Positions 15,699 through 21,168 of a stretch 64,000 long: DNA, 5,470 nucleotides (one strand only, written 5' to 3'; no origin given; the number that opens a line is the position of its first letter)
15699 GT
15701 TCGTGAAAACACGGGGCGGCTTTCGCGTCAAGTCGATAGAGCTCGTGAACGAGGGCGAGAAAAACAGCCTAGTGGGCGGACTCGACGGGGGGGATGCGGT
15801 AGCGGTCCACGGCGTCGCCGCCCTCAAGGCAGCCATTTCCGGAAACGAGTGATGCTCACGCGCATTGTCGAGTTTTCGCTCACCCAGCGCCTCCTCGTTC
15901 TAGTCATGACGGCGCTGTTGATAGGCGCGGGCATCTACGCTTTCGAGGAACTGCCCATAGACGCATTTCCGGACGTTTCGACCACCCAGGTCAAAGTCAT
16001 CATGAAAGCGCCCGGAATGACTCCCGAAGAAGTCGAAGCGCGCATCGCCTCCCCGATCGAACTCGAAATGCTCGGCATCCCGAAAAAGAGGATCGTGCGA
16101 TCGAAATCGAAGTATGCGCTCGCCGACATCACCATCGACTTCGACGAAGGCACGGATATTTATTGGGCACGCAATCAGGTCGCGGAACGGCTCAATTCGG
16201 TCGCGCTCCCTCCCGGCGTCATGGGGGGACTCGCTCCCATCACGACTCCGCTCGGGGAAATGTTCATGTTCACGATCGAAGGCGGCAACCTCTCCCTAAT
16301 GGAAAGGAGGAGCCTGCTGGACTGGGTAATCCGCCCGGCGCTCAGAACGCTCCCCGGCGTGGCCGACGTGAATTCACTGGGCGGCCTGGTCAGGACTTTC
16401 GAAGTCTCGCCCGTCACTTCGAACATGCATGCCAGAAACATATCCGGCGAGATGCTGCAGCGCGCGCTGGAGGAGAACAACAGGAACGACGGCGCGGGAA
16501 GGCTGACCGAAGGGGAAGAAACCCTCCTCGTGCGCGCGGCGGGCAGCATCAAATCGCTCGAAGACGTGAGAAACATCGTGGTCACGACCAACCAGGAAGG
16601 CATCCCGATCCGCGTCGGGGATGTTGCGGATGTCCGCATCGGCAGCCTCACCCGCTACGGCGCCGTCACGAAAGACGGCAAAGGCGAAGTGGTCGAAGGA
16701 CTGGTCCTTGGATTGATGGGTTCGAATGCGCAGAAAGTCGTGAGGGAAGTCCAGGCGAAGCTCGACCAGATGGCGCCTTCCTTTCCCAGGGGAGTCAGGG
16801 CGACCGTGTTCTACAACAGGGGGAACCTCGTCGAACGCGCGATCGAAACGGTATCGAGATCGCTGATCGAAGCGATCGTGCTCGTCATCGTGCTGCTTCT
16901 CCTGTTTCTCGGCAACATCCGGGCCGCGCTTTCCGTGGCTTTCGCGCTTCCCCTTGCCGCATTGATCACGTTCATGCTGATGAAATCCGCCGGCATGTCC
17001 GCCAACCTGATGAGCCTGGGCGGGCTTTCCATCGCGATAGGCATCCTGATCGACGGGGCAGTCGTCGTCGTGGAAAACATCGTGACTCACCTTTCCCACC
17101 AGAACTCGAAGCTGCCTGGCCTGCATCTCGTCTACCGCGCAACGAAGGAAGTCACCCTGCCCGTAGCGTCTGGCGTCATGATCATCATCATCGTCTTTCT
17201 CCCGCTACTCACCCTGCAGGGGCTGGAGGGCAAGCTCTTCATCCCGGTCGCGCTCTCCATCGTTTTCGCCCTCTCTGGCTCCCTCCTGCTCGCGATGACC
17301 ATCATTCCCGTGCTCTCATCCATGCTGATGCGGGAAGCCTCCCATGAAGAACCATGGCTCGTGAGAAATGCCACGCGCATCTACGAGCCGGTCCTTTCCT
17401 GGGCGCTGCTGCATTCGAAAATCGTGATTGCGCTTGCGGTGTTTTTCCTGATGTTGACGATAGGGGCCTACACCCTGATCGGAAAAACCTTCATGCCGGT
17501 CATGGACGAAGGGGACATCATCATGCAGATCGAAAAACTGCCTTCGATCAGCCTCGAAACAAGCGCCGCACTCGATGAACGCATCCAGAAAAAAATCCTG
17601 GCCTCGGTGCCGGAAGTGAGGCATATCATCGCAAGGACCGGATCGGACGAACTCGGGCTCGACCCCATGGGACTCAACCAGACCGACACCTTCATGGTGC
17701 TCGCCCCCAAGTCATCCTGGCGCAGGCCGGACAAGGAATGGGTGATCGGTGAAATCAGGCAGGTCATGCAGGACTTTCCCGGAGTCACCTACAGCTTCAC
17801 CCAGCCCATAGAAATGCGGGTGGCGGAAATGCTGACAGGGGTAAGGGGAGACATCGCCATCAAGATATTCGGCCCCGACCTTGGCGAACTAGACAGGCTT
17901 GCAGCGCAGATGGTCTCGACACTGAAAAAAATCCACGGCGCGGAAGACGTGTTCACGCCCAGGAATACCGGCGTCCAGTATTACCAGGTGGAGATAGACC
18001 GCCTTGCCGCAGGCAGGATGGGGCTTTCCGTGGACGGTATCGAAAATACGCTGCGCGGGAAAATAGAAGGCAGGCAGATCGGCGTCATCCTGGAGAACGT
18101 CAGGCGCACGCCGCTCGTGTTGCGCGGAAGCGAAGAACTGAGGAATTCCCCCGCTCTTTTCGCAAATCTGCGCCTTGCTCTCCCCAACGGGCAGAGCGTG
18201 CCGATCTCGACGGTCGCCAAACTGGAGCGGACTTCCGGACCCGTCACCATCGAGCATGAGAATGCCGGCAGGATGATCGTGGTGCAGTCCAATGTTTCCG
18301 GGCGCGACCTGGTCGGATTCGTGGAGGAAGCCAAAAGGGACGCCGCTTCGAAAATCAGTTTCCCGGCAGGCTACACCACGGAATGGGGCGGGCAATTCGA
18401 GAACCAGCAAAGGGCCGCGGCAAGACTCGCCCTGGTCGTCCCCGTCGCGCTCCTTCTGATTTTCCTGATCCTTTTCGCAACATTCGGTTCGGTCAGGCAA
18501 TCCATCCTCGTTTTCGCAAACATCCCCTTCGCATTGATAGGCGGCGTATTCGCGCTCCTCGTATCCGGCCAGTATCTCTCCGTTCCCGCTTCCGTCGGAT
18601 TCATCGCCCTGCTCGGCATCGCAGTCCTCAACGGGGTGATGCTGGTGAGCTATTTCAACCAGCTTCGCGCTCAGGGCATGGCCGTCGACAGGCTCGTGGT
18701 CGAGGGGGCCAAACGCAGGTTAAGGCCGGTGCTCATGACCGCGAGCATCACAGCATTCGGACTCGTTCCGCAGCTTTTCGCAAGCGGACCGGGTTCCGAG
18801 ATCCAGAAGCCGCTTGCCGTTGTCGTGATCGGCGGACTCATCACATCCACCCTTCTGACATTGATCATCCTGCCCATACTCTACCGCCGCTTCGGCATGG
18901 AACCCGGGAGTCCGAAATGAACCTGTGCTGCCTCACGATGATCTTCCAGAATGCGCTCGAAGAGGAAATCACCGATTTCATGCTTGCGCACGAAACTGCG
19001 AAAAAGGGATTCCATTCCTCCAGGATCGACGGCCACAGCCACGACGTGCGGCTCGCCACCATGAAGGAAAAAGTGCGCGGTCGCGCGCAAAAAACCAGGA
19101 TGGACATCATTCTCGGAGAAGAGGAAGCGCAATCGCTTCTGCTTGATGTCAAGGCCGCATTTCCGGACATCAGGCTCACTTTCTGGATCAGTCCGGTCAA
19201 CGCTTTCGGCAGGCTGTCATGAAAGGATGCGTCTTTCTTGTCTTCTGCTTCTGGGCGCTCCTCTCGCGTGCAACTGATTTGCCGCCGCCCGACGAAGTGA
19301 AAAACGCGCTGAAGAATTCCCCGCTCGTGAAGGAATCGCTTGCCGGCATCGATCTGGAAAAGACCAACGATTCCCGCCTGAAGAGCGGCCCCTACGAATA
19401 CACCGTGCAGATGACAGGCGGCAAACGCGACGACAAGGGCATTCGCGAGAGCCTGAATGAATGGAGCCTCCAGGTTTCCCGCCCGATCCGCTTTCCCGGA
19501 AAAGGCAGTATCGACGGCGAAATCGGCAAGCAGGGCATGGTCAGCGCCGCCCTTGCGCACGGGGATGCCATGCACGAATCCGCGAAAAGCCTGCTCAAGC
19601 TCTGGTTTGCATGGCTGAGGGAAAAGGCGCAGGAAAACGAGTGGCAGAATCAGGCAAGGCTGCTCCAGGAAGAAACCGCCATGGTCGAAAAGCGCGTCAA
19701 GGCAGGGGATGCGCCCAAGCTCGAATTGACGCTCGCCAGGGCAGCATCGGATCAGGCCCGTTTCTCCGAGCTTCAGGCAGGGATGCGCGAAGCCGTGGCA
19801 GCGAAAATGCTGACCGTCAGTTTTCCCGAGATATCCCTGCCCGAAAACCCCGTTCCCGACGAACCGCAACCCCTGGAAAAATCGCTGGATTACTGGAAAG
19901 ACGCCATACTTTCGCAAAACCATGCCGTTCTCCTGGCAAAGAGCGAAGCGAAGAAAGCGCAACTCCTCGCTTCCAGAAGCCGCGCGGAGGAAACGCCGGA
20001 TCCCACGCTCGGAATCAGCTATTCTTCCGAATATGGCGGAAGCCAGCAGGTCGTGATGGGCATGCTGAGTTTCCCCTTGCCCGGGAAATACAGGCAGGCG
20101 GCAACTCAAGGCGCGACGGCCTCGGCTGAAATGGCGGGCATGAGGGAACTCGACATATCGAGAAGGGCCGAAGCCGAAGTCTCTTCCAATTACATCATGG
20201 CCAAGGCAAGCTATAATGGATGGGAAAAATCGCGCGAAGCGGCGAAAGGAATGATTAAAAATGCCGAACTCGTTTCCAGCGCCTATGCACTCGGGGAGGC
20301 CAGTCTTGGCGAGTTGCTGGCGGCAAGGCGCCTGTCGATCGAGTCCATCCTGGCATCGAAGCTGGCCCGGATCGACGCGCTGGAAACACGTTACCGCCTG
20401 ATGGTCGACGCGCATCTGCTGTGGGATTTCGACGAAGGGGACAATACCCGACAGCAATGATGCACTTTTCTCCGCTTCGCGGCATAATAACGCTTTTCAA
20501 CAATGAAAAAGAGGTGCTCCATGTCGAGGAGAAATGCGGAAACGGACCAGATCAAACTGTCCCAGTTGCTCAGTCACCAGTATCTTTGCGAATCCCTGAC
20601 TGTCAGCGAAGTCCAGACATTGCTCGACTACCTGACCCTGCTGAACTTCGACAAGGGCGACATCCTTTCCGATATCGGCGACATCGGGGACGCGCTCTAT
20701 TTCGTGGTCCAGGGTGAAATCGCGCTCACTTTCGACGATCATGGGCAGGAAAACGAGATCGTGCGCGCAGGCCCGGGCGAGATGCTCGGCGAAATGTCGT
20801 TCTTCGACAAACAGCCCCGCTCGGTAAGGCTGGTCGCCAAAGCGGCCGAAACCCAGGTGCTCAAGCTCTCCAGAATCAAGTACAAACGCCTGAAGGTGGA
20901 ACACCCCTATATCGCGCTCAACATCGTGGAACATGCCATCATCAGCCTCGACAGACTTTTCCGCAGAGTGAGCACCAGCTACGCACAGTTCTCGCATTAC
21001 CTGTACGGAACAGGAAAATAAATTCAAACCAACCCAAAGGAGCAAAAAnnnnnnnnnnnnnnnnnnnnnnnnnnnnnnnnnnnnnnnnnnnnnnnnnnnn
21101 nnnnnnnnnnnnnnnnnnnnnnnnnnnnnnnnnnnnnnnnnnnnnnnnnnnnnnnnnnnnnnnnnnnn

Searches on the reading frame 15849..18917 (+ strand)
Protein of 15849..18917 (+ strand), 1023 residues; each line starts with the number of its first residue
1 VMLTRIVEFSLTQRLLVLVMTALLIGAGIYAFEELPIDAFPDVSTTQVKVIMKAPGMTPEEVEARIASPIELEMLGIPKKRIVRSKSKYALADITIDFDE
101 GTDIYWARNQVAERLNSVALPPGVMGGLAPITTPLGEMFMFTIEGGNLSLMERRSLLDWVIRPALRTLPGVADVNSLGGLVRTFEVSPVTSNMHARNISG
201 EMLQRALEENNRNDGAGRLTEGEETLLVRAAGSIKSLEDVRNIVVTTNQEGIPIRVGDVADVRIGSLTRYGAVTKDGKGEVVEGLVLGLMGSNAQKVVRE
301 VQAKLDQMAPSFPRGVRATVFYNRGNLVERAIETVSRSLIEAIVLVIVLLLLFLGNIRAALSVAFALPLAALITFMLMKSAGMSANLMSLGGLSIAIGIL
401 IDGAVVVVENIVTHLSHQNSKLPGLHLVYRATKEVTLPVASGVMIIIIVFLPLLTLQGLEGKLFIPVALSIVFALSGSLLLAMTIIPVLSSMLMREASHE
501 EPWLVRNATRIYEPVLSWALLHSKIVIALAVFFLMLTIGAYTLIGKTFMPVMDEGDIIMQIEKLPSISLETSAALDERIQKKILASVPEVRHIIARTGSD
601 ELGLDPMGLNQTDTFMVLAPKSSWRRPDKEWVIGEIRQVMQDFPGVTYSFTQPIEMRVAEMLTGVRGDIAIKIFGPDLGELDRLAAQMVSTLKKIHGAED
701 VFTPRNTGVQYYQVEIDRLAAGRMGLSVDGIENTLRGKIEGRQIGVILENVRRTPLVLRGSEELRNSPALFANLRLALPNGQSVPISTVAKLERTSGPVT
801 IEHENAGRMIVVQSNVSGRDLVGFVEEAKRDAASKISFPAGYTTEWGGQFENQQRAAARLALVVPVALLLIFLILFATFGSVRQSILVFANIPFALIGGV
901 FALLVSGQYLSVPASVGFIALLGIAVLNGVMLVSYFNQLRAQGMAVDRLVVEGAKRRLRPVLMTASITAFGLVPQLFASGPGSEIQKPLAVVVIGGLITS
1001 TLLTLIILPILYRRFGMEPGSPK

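Call 79: search_protein_families(library=pfam, proteins=[window:15849-18917:+], max_evalue=0.00001)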
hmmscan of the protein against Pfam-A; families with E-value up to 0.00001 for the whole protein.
window:15849-18917:+ (1023 aa): 1 family
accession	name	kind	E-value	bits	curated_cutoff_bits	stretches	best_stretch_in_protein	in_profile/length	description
PF00873.25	ACR_tran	-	3.6e-295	982.2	28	1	6-1014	1-1019/1021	AcrB/AcrD/AcrF family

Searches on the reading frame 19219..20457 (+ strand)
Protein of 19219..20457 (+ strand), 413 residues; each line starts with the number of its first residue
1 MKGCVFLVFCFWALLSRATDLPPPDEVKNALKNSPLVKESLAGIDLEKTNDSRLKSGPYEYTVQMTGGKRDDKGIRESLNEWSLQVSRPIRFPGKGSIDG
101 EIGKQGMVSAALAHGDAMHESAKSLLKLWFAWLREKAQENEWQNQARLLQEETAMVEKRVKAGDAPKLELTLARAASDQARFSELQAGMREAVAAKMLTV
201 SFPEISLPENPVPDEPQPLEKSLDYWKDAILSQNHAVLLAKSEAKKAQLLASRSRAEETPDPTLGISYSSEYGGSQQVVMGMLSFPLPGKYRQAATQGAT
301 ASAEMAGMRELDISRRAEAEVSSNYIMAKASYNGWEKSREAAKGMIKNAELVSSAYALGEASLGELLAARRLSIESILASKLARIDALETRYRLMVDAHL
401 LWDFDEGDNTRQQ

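Call 79: search_protein_families(library=pfam, proteins=[window:19219-20457:+], max_evalue=0.00001)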
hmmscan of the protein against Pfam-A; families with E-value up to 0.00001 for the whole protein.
window:19219-20457:+ (413 aa): 1 family
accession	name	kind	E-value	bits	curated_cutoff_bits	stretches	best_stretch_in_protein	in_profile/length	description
PF02321.23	OEP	-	6.3e-16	59.2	22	2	224-375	2-163/187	Outer membrane efflux protein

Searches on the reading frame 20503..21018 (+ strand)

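Call 79: search_protein_families(library=pfam, proteins=[window:20503-21018:+], max_evalue=0.00001)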
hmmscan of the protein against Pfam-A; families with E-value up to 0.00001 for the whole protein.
window:20503-21018:+ (172 aa): 1 family
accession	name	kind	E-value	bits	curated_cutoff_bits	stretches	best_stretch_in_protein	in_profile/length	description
PF00027.35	cNMP_binding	-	1.2e-16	60.8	27.5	1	48-129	3-84/89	Cyclic nucleotide-binding domain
